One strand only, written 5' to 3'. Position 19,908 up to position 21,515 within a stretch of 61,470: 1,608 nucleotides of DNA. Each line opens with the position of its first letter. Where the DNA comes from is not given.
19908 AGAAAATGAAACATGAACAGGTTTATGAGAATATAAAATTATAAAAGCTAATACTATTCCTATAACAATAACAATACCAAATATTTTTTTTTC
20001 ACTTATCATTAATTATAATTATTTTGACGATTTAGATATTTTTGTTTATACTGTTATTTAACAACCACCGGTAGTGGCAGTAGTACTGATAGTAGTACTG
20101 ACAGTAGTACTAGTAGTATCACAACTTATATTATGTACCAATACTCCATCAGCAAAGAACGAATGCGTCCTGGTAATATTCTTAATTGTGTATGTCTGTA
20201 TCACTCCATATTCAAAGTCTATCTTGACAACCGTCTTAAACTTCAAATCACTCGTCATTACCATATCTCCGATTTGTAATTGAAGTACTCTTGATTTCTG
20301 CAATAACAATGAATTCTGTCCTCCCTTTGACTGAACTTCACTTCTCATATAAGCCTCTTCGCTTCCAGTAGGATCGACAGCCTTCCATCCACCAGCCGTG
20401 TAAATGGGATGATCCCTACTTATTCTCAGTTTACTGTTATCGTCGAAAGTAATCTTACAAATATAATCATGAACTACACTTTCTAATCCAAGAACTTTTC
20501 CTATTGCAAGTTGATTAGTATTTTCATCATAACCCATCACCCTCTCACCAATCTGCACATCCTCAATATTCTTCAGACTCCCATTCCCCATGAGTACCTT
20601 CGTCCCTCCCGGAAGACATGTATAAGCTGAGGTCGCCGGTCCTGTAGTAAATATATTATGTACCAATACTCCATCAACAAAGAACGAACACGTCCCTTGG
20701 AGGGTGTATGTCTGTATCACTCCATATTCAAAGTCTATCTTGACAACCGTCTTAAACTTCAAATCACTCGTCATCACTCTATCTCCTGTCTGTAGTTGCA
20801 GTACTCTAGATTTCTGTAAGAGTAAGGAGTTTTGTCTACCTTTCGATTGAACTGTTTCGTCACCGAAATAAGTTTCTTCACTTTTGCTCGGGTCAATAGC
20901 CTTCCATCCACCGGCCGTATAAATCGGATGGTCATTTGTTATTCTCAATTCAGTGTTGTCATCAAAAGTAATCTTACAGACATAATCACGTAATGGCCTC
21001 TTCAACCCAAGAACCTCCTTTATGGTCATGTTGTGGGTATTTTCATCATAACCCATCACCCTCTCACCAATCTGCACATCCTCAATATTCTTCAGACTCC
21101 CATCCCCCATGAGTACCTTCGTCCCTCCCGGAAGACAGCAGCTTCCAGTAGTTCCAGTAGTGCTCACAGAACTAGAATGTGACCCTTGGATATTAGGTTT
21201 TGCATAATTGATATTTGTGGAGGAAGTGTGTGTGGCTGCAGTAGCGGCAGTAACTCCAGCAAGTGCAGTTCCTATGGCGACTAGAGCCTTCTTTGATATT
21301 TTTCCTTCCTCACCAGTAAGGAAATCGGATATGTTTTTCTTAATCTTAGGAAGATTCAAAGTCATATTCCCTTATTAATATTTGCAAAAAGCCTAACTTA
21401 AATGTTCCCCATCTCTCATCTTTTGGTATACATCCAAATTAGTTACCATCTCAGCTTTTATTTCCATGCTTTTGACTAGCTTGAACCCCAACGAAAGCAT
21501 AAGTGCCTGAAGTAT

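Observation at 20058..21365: Radical-SAM peptide precursor with two tandem self-cleaving Hint domains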

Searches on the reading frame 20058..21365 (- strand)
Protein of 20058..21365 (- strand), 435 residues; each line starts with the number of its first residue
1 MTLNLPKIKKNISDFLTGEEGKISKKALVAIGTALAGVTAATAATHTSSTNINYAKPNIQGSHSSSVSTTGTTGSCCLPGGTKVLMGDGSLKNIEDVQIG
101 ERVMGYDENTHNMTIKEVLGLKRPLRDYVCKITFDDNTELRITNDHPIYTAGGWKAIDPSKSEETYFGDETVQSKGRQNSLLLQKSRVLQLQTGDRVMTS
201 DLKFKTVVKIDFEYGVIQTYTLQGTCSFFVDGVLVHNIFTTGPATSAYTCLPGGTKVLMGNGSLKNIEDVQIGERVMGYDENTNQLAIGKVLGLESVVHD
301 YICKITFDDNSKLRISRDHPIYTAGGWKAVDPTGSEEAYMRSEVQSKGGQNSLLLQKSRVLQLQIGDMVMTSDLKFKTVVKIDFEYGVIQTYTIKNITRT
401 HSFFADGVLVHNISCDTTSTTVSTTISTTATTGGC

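Call 3: search_protein_families(library=pfam, proteins=[window:20058-21365:-], max_evalue=0.01)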
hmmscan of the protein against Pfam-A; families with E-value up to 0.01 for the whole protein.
window:20058-21365:- (435 aa): 7 families
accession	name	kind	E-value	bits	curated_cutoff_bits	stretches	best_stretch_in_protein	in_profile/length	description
PF05203.21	Hom_end_hint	-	7.5e-21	75.6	32.1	2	77-112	1-36/228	Hom_end-associated Hint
PF01079.26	Hint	-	2.4e-17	63.7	29.7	2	72-152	8-90/213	Hint module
PF14890.11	Intein_splicing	-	5.4e-14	52.7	35.8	2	259-412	3-155/155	Intein splicing domain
PF14623.11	Vint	-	4.1e-13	49.9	27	2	77-186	2-95/166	Hint-domain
PF07591.16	PT-HINT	-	5.7e-13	49.7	27.7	1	91-178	8-94/137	Pretoxin HINT domain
PF08517.17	AXH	-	2.2e-09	38.3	33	1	81-166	4-98/116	Ataxin-1 and HBP1 module (AXH)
PF13403.11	Hint_2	-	1.8e-06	28.8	28.4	0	187-210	17-40/147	Hint domain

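Call 4: search_protein_families(library=ncbifam, proteins=[window:20058-21365:-], max_evalue=0.01)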
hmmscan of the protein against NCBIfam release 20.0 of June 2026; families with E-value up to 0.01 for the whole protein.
window:20058-21365:- (435 aa): 6 families
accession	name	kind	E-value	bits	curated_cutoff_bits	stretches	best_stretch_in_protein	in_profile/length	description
NF038136.1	rSAM_Rv_intein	exception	6.6e-24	84.7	700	2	76-166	75-166/574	intein-containing Rv2578c family radical SAM protein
TIGR01445.1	intein_Nterm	domain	4.7e-13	49.9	24.5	2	77-150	1-83/83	intein N-terminal splicing region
NF038162.1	RtcB_rel_intein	exception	3.7e-10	38.5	1150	2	76-163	94-184/961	intein-containing RtcB family protein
NF005852.0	PRK07773.1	equivalog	2.4e-08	32.7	780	1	75-164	396-488/886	replicative DNA helicase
NF038309.1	HisXaaSer_A3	equivalog_domain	1.3e-06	28.1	65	1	5-39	2-38/81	His-Xaa-Ser repeat protein HxsA3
NF011418.0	PRK14845.1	equivalog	3.1e-06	25.2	756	0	97-160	61-124/1049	translation initiation factor IF-2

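Call 5: find_homologous_proteins(query=window:20058-21365:-)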
Query window:20058-21365:- (435 aa): 81 proteins with E <= 0.001 among 7720 candidates.
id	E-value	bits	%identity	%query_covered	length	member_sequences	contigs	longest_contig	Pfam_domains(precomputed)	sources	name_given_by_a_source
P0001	3.9e-287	970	100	100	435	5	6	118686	PF07591.16,PF14623.12,PF05203.22,PF01079.26,PF13403.12,PF08517.18,PF14890.12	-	-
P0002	1.5e-92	329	61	57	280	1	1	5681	PF05203.22,PF01079.26,PF14890.12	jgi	jgi:hypothetical protein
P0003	2.7e-81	292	37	95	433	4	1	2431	PF07591.16,PF14623.12,PF05203.22,PF01079.26,PF13403.12,PF08517.18,PF14890.12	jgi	-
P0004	2.7e-36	143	33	77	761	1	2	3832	PF07591.16,PF14623.12,PF05203.22,PF01079.26,PF13403.12,PF08517.18,PF14890.12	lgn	-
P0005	3.3e-36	143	34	77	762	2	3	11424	PF07591.16,PF14623.12,PF05203.22,PF01079.26,PF13403.12,PF08517.18,PF14890.12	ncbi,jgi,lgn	jgi:intein/homing endonuclease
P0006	1.3e-34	138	33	77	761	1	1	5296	PF07591.16,PF14623.12,PF05203.22,PF01079.26,PF08517.18,PF14890.12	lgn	-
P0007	1.6e-33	134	45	37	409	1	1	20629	PF07591.16,PF14623.12,PF05203.22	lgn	-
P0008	2.4e-32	130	40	41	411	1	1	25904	PF07591.16,PF07963.18,PF14623.12,PF05203.22,PF01079.26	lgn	-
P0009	4.2e-32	130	41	38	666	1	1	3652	PF14623.12,PF05203.22,PF01079.26,PF08517.18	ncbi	-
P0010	3.9e-31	126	42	39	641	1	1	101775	PF05203.22,PF01079.26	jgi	-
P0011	6.9e-30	122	29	54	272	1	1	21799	PF07591.16,PF05203.22,PF01079.26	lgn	-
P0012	1.2e-28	118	37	42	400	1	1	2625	PF14623.12,PF05203.22,PF01079.26,PF08517.18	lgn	-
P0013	4.2e-28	116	28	54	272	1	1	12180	PF08517.18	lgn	-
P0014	8.6e-28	115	40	42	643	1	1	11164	PF11617.14,PF14623.12,PF05203.22,PF01079.26,PF08517.18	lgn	-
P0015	8.7e-28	115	39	42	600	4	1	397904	PF05203.22,PF01079.26,PF08517.18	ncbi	ncbi:MAG: hypothetical protein QXT20_03400 [Candidatus Woesearchaeota archaeon]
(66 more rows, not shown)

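Call 10: find_encoding_contigs(protein=P0011, flank=8000, max_places=3)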
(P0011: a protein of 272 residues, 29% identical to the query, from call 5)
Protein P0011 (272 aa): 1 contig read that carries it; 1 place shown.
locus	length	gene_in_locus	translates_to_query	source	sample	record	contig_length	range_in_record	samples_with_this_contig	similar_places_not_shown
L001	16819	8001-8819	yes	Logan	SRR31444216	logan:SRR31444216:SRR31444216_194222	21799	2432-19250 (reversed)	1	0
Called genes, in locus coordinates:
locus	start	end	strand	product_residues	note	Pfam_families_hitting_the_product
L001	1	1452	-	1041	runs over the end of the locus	-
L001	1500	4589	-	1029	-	-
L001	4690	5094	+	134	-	PF27806:HxsD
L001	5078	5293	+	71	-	-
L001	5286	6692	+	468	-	PF04055:Radical_SAM, PF13353:Fer4_12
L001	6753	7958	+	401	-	-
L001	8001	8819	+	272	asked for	PF01079:Hint (faint), PF05203:Hom_end_hint (weak), PF07591:PT-HINT (faint)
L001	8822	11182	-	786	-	PF04055:Radical_SAM, PF13353:Fer4_12 (weak), PF02310:B12-binding, PF04055:Radical_SAM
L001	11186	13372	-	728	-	PF04055:Radical_SAM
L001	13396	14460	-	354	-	-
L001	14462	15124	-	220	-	PF01876:RNase_P_p30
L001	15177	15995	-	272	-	PF22025:ThiI_fer, PF02926:THUMP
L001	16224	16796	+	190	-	PF00352:TBP, PF11858:DUF3378 (faint), PF00352:TBP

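Call 11: find_encoding_contigs(protein=P0013, flank=8000, max_places=3)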
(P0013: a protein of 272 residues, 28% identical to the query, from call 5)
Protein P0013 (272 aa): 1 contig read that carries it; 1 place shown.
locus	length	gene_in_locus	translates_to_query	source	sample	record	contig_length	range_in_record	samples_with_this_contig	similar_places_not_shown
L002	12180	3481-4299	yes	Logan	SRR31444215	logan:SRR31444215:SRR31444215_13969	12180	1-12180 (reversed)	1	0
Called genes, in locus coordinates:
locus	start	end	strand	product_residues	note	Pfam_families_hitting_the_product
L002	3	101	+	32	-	?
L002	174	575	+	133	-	PF27806:HxsD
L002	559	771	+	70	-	-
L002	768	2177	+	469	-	PF04055:Radical_SAM, PF13353:Fer4_12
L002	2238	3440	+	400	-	-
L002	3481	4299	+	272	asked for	PF08517:AXH (faint)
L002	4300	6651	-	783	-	PF04055:Radical_SAM, PF13353:Fer4_12 (faint), PF04055:Radical_SAM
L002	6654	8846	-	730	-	PF04055:Radical_SAM, PF13353:Fer4_12 (faint), PF02310:B12-binding (weak), PF04055:Radical_SAM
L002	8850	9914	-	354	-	-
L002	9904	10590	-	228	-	PF01876:RNase_P_p30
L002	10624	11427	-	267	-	PF22025:ThiI_fer, PF02926:THUMP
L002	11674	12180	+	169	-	?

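Call 12: find_encoding_contigs(protein=P0002, flank=6000, max_places=3)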
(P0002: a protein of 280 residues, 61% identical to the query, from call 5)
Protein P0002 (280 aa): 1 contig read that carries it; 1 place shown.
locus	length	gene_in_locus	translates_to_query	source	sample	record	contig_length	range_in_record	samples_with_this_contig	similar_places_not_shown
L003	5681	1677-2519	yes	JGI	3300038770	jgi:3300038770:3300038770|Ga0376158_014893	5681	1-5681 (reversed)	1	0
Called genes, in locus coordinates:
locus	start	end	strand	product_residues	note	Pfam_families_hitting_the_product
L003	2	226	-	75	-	?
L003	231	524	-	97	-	-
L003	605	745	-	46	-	-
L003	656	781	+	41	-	-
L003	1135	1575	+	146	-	PF01047:MarR (faint)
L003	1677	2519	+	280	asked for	PF01079:Hint, PF05203:Hom_end_hint, PF14890:Intein_splicing (weak)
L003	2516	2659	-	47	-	-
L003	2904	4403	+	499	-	PF04055:Radical_SAM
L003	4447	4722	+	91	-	-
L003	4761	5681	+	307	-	?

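Call 23: find_encoding_contigs(protein=P0003, flank=6000, max_places=3)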
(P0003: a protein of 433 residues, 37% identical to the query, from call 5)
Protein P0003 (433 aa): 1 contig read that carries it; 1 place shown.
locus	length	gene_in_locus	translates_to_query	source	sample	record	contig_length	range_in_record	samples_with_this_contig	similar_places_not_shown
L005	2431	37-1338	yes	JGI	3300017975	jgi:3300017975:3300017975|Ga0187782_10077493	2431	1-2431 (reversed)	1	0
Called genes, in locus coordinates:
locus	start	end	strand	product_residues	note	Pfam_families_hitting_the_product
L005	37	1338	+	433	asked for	PF01079:Hint (weak), PF05203:Hom_end_hint (weak), PF08517:AXH (faint), PF13403:Hint_2 (faint), PF07591:PT-HINT, PF14623:Vint (weak), PF14890:Intein_splicing (weak)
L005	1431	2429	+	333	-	?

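Call 44: predict_structure(protein=window:20058-21365:-)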
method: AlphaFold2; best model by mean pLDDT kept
length: 435 residues; sequences in the alignment: 1
mean_pLDDT: 32.2   pTM: 0.21
mean pLDDT of the five models: 32.2, 30.5, 29.6, 25.5, 24.0
residues with pLDDT >= 90: 0; 70-90: 0; 50-70: 7; < 50: 428
segments of 3 or more residues with pLDDT < 50: 1-9, 16-18, 20-22, 24-435
pLDDT, mean of each block of 10 residues (from residue 1): 40 51 48 39 33 28 27 24 27 26 37 34 29 38 36 39 39 31 35 34 34 29 28 27 25 24 25 30 32 27 36 35 32 32 28 32 33 32 31 29 32 32 29 27
secondary structure, 60 per line:
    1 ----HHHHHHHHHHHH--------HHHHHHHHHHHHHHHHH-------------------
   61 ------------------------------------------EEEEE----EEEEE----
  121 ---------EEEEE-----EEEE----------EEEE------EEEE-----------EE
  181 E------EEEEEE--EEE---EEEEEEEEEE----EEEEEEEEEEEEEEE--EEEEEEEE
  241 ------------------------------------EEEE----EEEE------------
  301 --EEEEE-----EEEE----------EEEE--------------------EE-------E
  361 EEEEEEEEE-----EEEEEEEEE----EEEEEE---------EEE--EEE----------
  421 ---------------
elements in order: H5-16 H25-41 E103-107 E112-116 E130-134 E140-143 E154-157 E164-167 E179-181 E188-193 E196-198 E202-211 E216-230 E233-240 E277-280 E285-288 E303-307 E313-316 E327-330 E360-369 E375-383 E388-393 E403-405 E408-410

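Call 66: search_protein_families(library=ncbifam, proteins=[P0011], max_evalue=0.01)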
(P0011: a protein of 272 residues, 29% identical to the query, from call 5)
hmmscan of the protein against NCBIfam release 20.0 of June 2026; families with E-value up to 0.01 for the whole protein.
P0011 (272 aa): 4 families
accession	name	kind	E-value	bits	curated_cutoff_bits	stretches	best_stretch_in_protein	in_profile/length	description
NF038309.1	HisXaaSer_A3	equivalog_domain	1.4e-08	34.4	65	1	3-54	2-54/81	His-Xaa-Ser repeat protein HxsA3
TIGR03979.1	His_Ser_Rich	equivalog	0.0014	18.7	121.65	1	81-120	39-75/190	His-Xaa-Ser repeat protein HxsA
NF038313.3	HisXaaSer_A4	exception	0.002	19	55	0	98-118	59-79/93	His-Xaa-Ser repeat protein HxsA4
TIGR01443.1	intein_Cterm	domain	0.008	16.4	15.6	0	254-269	7-23/24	intein C-terminal splicing region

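Call 78: search_protein_families(library=padloc, proteins=[window:20058-21365:-], max_evalue=0.001)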
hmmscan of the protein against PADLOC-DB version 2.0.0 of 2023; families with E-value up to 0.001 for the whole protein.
window:20058-21365:- (435 aa): 1 family
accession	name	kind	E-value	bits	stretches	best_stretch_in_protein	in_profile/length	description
PDLC03709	HEase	-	1.4e-10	38.5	2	77-112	1-36/454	homing endonuclease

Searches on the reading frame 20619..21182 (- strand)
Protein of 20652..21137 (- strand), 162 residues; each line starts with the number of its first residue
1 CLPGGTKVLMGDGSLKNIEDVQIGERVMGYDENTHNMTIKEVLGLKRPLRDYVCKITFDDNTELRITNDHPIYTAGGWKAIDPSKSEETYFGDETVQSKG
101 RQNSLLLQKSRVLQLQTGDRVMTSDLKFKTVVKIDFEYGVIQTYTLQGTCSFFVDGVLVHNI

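Call 24: search_solved_structures(query=window:20652-21137:-, max_evalue=0.01, show_alignments=3)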
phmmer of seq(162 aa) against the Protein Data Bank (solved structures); distinct sequences matched with E-value up to 0.01: 11.
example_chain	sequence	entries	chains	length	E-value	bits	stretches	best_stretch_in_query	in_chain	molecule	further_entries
1gpp_A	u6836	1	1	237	0.001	22.1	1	1-34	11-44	ENDONUCLEASE PI-SCEI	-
1dfa_A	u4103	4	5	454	0.0017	21.4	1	1-34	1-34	PI-SCEI ENDONUCLEASE | ENDONUCLEASE PI-SCEI | PI-SCEI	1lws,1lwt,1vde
6mwy_A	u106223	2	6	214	0.002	21.1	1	1-88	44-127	Pre-mRNA-processing-splicing factor 8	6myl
9cop_A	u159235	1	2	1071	0.0051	19.8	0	1-34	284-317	V-type proton ATPase catalytic subunit A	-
1ef0_A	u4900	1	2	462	0.0059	19.6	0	4-34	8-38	PI-SCEI ENDONUCLEASE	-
1um2_A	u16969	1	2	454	0.0061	19.6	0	4-34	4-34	ENDONUCLEASE PI-SCEI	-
1jva_A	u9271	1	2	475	0.0064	19.5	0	4-34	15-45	VMA1-DERIVED HOMING ENDONUCLEASE X10SSS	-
6y75_B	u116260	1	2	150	0.0078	19.2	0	5-86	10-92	NAD(P)(+)--arginine ADP-ribosyltransferase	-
6y75_A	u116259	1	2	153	0.0084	19.1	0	5-86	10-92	NAD(P)(+)--arginine ADP-ribosyltransferase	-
6tmm_BBB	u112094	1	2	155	0.0089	19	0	5-86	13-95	NAD(P)(+)--arginine ADP-ribosyltransferase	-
6tmm_AAA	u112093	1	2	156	0.0091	19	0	5-86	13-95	NAD(P)(+)--arginine ADP-ribosyltransferase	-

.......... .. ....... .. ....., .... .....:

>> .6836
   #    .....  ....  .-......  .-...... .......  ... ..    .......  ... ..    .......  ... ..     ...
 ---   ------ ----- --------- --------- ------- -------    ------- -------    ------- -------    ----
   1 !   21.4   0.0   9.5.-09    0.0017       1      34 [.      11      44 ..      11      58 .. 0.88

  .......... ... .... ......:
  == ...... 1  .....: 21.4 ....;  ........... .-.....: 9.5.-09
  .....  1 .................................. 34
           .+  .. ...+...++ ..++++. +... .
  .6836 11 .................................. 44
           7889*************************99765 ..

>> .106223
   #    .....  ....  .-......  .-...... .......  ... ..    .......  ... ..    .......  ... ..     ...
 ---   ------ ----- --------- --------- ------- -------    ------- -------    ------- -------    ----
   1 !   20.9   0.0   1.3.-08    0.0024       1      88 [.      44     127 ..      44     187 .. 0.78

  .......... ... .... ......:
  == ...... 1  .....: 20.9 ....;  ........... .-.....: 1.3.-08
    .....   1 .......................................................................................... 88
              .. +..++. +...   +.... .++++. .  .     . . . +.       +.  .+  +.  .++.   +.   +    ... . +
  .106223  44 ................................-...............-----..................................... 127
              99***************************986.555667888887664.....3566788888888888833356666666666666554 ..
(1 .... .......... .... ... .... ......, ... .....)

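Call 60: predict_structure(alignment_id=A2)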
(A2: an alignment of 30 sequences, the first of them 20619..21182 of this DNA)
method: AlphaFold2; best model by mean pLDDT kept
length: 188 residues; sequences in the alignment: 30
mean_pLDDT: 84.3   pTM: 0.79
mean pLDDT of the five models: 84.3, 84.2, 83.8, 82.3, 81.8
residues with pLDDT >= 90: 127; 70-90: 16; 50-70: 24; < 50: 21
segments of 3 or more residues with pLDDT < 50: 1-10, 112-114, 118-120, 184-188
pLDDT, mean of each block of 10 residues (from residue 1): 45 77 98 97 94 94 95 98 96 94 70 49 75 98 98 96 90 81 48
secondary structure, 60 per line:
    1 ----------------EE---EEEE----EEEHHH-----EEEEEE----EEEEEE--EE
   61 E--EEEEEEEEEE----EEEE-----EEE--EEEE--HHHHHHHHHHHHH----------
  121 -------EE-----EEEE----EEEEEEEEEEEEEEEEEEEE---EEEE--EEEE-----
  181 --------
elements in order: E22-25 E30-32 E41-46 E51-56 E59-61 E64-73 E78-81 E87-89 E92-95 H98-110 E135-138 E143-162 E166-169 E172-175

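Call 62: fold_search(model_id=the predicted structure, library=pdb)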
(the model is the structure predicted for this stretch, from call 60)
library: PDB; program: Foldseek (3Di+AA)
matches with E <= 10: 232; with E <= 0.001: 65
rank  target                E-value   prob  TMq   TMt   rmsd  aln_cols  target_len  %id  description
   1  6tmm_BBB              3.5e-12  1.00  0.69  0.83   2.5       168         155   19  BIL2 domain from T.thermophila BUBL1 locus (C1A-N143A) (released 2020-12-16)
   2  6y75_A                4.8e-12  1.00  0.72  0.88   3.7       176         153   18  BIL2 domain from T.thermophila BUBL1 locus (C1A-N143A) (released 2021-02-03)
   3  6y75_B                8.2e-12  1.00  0.70  0.87   3.6       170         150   19  BIL2 domain from T.thermophila BUBL1 locus (C1A-N143A) (released 2021-02-03)
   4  6tmm_AAA              2.3e-11  1.00  0.68  0.82   3.8       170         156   19  BIL2 domain from T.thermophila BUBL1 locus (C1A-N143A) (released 2020-12-16)
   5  2lwy_MODEL_1_A        7.2e-10  1.00  0.61  0.82   3.6       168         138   21  Solution Structure of Bacterial Intein-Like domain from Clostridium thermocellum (released 2013-05-08)
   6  6qaz                  3.5e-09  1.00  0.56  0.79   3.3       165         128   21  Crystal structure of gp41-1 intein (released 2019-11-13)
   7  6riz                  4.2e-09  1.00  0.57  0.82   5.3       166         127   21  Crystal structure of gp41-1 intein (C1A, F65W, D107C) (released 2020-04-29)
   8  6frh_A                1.7e-08  1.00  0.66  0.76   2.6       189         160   15  Crystal structure of Ssp DnaB Mini-Intein variant M86 (released 2019-01-30)
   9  6frh_B                4.3e-08  1.00  0.62  0.77   3.7       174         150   17  Crystal structure of Ssp DnaB Mini-Intein variant M86 (released 2019-01-30)
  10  1mi8                  4.6e-08  1.00  0.64  0.84   3.3       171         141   17  2.0 Angstrom crystal structure of a DnaB intein from Synechocystis sp. PCC 6803 (released 2003-08-19)
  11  6frg                  5.1e-08  1.00  0.62  0.73   5.2       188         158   15  Crystal structure of G-1F mutant of Ssp DnaB Mini-Intein variant M86 (released 2019-01-30)
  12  4o1r                  1.5e-07  1.00  0.59  0.77   3.9       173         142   17  Crystal structure of NpuDnaB intein (released 2014-03-19)
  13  3ifj_A                1.8e-07  1.00  0.58  0.77   3.7       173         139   18  Crystal structure of Mtu recA intein, splicing domain (released 2009-10-06)
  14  2imz_B                3.1e-07  1.00  0.59  0.77   3.0       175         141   19  Crystal structure of Mtu recA intein splicing domain (released 2007-05-01)
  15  3igd                  3.3e-07  1.00  0.59  0.78   3.6       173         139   19  Crystal structure of Mtu recA intein, splicing domain (released 2009-10-06)
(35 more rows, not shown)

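Call 67: find_related_loci(query=A2, collection=genome_contigs, flank=4000)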
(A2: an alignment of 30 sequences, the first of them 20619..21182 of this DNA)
Query A2 (188 aa) in genome_contigs; peptide patterns used: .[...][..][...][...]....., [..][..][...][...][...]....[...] (x = any residue, [..] = any of these).
599 stretches matched a pattern (row limit reached: there are more); 465 encode a relative of the query (tblastn E <= 1e-3); the best 80 are kept; 79 distinct loci.
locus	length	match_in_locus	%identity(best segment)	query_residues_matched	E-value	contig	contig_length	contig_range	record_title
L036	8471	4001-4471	41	9-176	1e-35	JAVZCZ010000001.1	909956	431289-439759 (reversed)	MAG: Candidatus Woesearchaeota archaeon isolate DRTY-6_201705_bins_90 DRTY-6_201705_bins_90_scaffold_1, whole genome sho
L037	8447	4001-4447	42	16-177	2e-35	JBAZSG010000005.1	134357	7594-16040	MAG: Patescibacteria group bacterium isolate SO_2017_GW1_168 NODE_939_length_134357_cov_2.466848_OW334_2017, whole genom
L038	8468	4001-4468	38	5-176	2e-35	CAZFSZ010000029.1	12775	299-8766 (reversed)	MAG TPA_asm: uncultured Methanosarcinales archaeon isolate SRP141376_co2_190 genome assembly, contig: NODE_9537_length_1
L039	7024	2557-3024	38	5-176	2e-34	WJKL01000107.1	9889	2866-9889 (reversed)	MAG: Candidatus Woesearchaeota archaeon isolate Bin_187 k141_4771620, whole genome shotgun sequence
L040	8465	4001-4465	38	6-176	5e-34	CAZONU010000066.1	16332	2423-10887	MAG TPA_asm: uncultured Planctomycetia bacterium isolate SRP068000_co4_470 genome assembly, contig: NODE_4229_length_163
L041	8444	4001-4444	40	16-176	1e-33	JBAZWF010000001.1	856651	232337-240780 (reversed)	MAG: Candidatus Pacearchaeota archaeon isolate SO_2017_GW1_270 NODE_32_length_856651_cov_3.449720_OW334_2017, whole geno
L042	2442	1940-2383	38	16-176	5e-33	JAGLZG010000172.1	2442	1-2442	MAG: Nanoarchaeota archaeon isolate RS_13_58 ZL320.bin.58.fa_172, whole genome shotgun sequence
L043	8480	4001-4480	36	12-185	4e-33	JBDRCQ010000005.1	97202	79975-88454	MAG: archaeon isolate MEGAHIT-group-1.191 k141_994249, whole genome shotgun sequence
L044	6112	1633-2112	37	2-176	4e-31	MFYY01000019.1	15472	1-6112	MAG: Candidatus Riflebacteria bacterium GWC2_50_8 gwc2_scaffold_12094, whole genome shotgun sequence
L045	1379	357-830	37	7-180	3e-31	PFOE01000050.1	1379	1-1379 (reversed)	MAG: Candidatus Roizmanbacteria bacterium CG_4_10_14_0_2_um_filter_36_35 CG_4_10_14_0.2_scaffold_58603_c, whole genome s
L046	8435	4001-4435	37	16-176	1e-29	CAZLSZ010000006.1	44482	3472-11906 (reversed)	MAG TPA_asm: uncultured Gammaproteobacteria bacterium isolate SRP170004_co1_21 genome assembly, contig: NODE_1029_length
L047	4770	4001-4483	34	11-187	1e-29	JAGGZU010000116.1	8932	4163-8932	MAG: Thermoplasmata archaeon isolate AUK212 PB_MBMC_166_c_000000000062, whole genome shotgun sequence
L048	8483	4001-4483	37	4-176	5e-30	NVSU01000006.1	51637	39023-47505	MAG: Candidatus Wolfebacteria bacterium isolate NORP133 Contig_source1383C_1535, whole genome shotgun sequence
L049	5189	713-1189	37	8-176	6e-29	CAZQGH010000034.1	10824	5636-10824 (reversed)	MAG TPA_asm: Candidatus Woesearchaeota archaeon isolate SRP141376_co1_236 genome assembly, contig: NODE_11300_length_108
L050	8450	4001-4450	37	15-176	8e-29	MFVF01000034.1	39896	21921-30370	MAG: Candidatus Nomurabacteria bacterium RIFCSPLOWO2_01_FULL_42_20 rifcsplowo2_01_scaffold_7453, whole genome shotgun se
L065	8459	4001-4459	37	13-176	1e-24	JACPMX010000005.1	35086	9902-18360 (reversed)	MAG: Candidatus Woesearchaeota archaeon isolate NC_groundwater_560_Ag_S-0.1um_42_26 S35_SO-1_scaffold_68235, whole genom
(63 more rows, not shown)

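Call 70: search_protein_families(library=pfam, proteins=[L065:3020-4969:+], max_evalue=0.01)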
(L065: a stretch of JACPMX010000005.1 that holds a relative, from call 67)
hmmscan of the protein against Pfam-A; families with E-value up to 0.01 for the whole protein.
L065:3020-4969:+ (649 aa): 9 families
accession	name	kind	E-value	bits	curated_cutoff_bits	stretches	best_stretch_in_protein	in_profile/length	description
PF07591.16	PT-HINT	-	1e-19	71.6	27.7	2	339-480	3-136/137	Pretoxin HINT domain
PF08517.17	AXH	-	1.9e-19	70.7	33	1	332-435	1-112/116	Ataxin-1 and HBP1 module (AXH)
PF01079.26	Hint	-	8.4e-17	61.9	29.7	1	329-452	11-134/213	Hint module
PF13403.11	Hint_2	-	2.6e-11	44.6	28.4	0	330-375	1-45/147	Hint domain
PF05203.21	Hom_end_hint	-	1e-06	29.4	32.1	1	331-359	1-29/228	Hom_end-associated Hint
PF14623.11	Vint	-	0.00056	20.2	27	1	331-412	2-72/166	Hint-domain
PF14890.11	Intein_splicing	-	0.00067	19.9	35.8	0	340-480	3-155/155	Intein splicing domain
PF24340.1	DH_2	-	0.0014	18.5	27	0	515-556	135-176/208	DBL homology domain (DH-domain)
PF25262.1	DUF7862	-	0.0089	16.5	27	0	529-571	9-52/85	Domain of unknown function (DUF7862)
